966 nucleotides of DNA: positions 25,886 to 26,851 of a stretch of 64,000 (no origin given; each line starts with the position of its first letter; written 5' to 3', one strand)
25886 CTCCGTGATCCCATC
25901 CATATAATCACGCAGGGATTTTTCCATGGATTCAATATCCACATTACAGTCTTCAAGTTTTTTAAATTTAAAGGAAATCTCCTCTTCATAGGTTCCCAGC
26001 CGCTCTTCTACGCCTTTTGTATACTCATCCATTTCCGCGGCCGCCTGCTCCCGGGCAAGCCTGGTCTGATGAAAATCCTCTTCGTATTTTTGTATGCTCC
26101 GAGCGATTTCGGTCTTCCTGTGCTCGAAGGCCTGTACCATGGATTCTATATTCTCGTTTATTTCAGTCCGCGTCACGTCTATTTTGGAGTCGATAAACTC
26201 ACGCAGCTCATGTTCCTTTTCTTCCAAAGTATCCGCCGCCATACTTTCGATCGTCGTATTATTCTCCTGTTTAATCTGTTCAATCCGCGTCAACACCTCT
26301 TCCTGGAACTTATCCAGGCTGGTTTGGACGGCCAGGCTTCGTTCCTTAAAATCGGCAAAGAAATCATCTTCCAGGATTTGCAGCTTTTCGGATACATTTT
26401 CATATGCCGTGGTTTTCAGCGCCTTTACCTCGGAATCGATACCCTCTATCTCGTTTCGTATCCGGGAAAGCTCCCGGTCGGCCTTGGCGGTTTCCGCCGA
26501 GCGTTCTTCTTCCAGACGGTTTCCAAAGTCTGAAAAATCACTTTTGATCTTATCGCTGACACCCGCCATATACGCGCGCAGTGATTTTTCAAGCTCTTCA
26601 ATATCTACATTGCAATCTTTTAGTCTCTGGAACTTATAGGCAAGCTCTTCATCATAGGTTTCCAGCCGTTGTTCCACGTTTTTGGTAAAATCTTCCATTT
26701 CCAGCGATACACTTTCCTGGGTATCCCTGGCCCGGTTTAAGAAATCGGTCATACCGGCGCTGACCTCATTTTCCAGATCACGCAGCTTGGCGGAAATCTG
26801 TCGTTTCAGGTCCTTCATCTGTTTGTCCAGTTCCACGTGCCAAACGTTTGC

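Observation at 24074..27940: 1288-aa membrane-anchored coiled-coil protein with a C-terminal HTH and an ancient internal 222-aa tandem duplication, heading the glycosylation operon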

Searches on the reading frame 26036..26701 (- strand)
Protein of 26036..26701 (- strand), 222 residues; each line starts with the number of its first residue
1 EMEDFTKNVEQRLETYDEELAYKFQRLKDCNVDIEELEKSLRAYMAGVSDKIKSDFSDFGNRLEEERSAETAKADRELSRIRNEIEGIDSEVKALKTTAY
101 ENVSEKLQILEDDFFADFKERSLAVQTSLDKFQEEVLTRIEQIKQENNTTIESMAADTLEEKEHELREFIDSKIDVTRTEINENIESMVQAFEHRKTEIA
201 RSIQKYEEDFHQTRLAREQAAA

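Call 68: predict_structure(alignment_id=A4)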
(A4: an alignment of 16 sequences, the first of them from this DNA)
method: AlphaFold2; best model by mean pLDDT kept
length: 222 residues; sequences in the alignment: 16
mean_pLDDT: 89.8   pTM: 0.31
mean pLDDT of the five models: 89.8, 86.3, 85.3, 73.3, 73.1
residues with pLDDT >= 90: 142; 70-90: 78; 50-70: 2; < 50: 0
segments of 3 or more residues with pLDDT < 50: none
pLDDT, mean of each block of 10 residues (from residue 1): 80 88 86 88 92 93 93 93 91 83 76 87 93 95 94 94 94 94 93 92 92 88 74
secondary structure, 60 per line:
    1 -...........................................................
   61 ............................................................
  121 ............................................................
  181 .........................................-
elements in order: H2-221

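Call 72: search_solved_structures(query=A4, max_evalue=1)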
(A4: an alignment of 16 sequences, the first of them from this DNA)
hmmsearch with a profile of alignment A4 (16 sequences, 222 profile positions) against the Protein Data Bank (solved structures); distinct sequences matched with E-value up to 1: 54.
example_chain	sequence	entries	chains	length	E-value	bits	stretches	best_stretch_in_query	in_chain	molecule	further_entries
3s84_A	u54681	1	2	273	2.4e-07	33.9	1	132-213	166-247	Apolipoprotein A-IV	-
9hx4_F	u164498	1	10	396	1.1e-06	31.8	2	8-201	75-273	Apolipoprotein A-IV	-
6clz_B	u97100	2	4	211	0.00032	23.7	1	29-196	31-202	Apolipoprotein A-I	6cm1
1av1_A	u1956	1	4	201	0.0015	21.5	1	23-175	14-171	APOLIPOPROTEIN A-I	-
4v6m_A0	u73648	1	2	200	0.0015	21.5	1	24-175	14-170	Apolipoprotein A-I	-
2l7b_A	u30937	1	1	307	0.0016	21.4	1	156-218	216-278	Apolipoprotein E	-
6pts_A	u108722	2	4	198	0.0016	21.4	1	34-173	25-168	Apolipoprotein A-I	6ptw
2msc_A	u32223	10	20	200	0.0018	21.3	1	33-173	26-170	Apolipoprotein A-I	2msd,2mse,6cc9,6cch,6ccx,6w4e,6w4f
3k2s_A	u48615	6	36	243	0.0023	20.9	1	19-176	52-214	Apolipoprotein A-I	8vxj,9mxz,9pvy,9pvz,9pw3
3r2p_A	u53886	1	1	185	0.0028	20.6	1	80-201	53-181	Apolipoprotein A-I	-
7kjr_C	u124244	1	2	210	0.0033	20.4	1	35-177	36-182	Apolipoprotein A-I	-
8eqs_C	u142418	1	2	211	0.0034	20.3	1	35-177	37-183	Apolipoprotein A-I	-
2lem_A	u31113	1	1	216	0.0056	19.6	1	84-214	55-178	Apolipoprotein A-I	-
2n5e_A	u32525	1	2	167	0.006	19.6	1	113-203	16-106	Apolipoprotein A-I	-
1eq1_A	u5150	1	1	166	0.0064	19.4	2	113-214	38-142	APOLIPOPHORIN-III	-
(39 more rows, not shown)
